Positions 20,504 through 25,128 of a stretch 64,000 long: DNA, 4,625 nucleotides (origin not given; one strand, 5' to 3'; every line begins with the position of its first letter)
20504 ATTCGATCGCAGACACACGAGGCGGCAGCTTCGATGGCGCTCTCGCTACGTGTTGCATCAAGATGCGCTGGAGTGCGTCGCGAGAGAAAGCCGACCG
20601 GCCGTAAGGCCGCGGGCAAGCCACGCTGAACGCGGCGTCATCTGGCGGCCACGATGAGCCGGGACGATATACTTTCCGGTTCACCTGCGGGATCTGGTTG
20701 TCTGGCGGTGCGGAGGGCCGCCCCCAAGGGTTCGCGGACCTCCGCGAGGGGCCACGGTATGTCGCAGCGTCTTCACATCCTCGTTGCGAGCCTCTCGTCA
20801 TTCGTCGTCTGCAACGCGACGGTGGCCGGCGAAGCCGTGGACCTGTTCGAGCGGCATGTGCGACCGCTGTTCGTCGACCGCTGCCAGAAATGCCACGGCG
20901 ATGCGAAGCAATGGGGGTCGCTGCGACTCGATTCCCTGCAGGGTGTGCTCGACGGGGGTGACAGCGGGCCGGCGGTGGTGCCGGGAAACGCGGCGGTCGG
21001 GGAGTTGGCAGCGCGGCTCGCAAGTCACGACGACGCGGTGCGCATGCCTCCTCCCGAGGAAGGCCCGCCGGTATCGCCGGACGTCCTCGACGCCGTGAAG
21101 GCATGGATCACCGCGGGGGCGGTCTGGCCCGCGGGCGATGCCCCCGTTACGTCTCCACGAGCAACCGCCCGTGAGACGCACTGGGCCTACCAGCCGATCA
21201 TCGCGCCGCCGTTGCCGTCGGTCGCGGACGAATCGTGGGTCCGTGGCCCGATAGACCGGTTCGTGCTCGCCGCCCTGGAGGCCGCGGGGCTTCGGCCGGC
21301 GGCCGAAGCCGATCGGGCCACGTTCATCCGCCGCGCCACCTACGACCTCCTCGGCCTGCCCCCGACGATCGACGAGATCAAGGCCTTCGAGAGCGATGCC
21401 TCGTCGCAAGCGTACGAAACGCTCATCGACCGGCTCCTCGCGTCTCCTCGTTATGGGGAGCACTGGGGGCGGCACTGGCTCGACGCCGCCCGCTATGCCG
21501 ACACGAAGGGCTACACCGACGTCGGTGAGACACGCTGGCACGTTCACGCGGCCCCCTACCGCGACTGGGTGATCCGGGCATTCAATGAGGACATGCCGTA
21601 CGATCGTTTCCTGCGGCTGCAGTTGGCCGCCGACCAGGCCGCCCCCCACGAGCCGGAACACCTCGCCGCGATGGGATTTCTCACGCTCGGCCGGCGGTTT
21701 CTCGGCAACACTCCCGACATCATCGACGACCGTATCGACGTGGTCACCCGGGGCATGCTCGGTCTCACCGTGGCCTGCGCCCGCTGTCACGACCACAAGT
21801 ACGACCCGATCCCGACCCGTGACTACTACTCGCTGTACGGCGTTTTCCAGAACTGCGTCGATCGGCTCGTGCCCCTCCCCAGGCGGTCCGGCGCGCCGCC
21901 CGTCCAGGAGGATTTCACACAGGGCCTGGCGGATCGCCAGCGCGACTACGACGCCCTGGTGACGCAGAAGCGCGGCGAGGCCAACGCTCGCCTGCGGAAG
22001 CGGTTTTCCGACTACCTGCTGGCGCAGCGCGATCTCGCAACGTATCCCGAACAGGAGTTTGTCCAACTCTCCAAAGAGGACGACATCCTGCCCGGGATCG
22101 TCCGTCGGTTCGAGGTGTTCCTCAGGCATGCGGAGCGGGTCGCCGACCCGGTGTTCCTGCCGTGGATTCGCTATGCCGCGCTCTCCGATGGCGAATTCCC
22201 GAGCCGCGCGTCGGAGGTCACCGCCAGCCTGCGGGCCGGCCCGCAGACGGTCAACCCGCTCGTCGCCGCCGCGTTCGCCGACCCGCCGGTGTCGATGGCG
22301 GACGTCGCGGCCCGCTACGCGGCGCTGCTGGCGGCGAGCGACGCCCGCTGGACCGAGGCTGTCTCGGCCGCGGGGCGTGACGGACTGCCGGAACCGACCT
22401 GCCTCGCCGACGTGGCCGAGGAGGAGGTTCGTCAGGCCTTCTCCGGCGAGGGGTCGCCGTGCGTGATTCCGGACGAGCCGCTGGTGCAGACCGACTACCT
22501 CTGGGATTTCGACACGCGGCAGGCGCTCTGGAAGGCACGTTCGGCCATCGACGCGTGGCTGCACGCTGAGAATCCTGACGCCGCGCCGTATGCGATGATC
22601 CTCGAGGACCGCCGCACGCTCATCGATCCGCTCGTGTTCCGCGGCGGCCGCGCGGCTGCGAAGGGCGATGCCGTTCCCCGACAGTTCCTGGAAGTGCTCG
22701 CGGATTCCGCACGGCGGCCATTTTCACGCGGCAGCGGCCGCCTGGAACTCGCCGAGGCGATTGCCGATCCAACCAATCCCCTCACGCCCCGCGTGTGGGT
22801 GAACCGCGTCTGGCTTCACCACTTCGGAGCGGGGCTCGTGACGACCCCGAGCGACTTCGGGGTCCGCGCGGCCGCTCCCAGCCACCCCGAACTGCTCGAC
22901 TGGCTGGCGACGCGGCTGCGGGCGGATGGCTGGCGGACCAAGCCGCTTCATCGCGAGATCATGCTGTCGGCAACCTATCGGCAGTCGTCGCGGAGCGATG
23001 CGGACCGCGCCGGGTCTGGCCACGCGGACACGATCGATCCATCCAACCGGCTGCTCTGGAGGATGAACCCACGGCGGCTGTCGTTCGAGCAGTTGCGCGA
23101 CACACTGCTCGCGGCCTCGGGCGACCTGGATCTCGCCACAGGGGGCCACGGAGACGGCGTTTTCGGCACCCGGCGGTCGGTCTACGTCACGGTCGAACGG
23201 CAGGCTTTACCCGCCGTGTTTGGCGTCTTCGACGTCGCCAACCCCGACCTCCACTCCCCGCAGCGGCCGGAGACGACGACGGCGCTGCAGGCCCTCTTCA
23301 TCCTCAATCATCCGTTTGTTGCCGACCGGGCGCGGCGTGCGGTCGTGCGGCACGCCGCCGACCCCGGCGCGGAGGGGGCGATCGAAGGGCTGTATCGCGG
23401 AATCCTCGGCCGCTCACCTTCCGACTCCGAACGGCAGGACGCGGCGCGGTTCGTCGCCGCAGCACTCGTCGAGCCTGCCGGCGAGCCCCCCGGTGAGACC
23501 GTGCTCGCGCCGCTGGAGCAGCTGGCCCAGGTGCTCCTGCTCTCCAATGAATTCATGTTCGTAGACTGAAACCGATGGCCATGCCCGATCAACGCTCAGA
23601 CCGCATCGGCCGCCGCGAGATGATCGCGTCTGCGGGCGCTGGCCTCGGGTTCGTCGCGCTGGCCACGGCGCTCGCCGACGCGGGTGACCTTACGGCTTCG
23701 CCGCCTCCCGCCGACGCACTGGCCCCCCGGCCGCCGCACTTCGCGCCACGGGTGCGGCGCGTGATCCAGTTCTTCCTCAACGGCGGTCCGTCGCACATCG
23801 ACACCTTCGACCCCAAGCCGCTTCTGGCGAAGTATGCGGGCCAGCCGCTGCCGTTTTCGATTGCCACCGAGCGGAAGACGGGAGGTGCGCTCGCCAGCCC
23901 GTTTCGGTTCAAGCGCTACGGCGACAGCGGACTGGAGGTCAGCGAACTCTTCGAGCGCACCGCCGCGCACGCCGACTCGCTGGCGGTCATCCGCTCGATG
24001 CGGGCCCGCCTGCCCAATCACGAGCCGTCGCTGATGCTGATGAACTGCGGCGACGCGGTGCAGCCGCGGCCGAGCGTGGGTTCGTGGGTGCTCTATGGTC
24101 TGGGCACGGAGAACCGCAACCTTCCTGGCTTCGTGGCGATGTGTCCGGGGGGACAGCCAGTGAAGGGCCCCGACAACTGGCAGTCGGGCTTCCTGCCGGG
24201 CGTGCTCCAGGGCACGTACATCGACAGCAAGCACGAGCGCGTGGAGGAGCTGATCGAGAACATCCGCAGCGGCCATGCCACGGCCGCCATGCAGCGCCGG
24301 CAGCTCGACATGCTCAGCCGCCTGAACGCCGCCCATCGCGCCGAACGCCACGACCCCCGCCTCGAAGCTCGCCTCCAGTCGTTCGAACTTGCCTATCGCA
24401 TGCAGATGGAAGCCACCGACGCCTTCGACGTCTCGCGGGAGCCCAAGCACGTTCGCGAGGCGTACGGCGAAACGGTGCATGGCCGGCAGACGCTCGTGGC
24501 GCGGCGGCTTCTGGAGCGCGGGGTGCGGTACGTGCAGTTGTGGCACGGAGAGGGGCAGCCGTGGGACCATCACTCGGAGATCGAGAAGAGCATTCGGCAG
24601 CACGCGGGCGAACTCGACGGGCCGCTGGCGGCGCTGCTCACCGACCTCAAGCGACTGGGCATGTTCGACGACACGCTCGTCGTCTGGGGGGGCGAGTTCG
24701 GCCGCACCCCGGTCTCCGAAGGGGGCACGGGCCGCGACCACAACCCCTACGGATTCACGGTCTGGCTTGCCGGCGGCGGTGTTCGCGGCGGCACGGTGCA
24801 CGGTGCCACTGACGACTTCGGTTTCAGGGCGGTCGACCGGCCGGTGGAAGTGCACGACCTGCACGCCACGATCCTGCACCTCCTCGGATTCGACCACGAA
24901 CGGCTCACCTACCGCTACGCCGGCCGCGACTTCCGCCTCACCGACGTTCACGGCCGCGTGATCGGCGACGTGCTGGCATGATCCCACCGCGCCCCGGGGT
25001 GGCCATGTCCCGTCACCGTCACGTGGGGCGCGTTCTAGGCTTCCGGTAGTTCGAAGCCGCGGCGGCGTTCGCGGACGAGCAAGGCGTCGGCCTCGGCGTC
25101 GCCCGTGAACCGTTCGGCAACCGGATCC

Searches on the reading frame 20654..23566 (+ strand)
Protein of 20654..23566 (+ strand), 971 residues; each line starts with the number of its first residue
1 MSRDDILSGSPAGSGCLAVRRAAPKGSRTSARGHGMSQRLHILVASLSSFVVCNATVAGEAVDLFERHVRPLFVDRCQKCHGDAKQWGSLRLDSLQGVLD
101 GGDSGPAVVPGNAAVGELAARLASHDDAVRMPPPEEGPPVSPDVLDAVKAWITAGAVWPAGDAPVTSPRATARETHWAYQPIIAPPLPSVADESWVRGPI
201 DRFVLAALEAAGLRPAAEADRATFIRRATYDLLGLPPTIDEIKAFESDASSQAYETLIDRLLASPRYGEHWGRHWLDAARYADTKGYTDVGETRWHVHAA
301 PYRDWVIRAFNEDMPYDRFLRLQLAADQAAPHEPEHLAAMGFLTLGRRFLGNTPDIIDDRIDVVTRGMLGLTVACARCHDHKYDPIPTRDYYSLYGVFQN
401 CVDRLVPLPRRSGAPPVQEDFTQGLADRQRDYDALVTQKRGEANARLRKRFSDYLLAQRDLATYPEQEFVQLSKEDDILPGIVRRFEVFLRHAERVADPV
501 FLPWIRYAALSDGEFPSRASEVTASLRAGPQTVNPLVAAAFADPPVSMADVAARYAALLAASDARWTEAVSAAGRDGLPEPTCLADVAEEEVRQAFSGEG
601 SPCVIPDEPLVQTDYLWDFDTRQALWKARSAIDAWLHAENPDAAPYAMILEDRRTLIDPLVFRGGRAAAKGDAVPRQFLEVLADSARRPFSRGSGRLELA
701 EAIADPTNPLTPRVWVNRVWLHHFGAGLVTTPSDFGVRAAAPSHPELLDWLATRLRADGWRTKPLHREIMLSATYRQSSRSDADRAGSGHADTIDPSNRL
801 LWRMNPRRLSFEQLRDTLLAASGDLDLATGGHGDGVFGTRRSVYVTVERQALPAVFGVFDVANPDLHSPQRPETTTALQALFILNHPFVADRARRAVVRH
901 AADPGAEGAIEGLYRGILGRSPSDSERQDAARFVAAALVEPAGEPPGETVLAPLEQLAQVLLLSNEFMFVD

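Call 75: search_protein_families(library=pfam, proteins=[window:20654-23566:+], max_evalue=0.00001)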
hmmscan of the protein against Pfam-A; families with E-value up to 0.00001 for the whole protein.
window:20654-23566:+ (971 aa): 3 families
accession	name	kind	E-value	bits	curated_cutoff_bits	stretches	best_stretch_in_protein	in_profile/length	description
PF07583.16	PSCyt2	-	1.5e-77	260.7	29.8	1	199-401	1-207/209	Protein of unknown function (DUF1549)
PF07587.16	PSD1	-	3.8e-76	256.1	28.5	1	695-933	1-243/244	Protein of unknown function (DUF1553)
PF07635.16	PSCyt1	-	2.9e-15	57.1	22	1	77-135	1-59/59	Planctomycete cytochrome C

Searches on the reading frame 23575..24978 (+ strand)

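Call 75: search_protein_families(library=pfam, proteins=[window:23575-24978:+], max_evalue=0.00001)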
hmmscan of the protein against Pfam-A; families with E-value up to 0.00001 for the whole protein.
window:23575-24978:+ (468 aa): 1 family
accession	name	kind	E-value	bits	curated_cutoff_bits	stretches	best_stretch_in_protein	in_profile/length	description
PF07394.17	DUF1501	-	2.7e-147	491.4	27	1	61-467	2-390/390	Protein of unknown function (DUF1501)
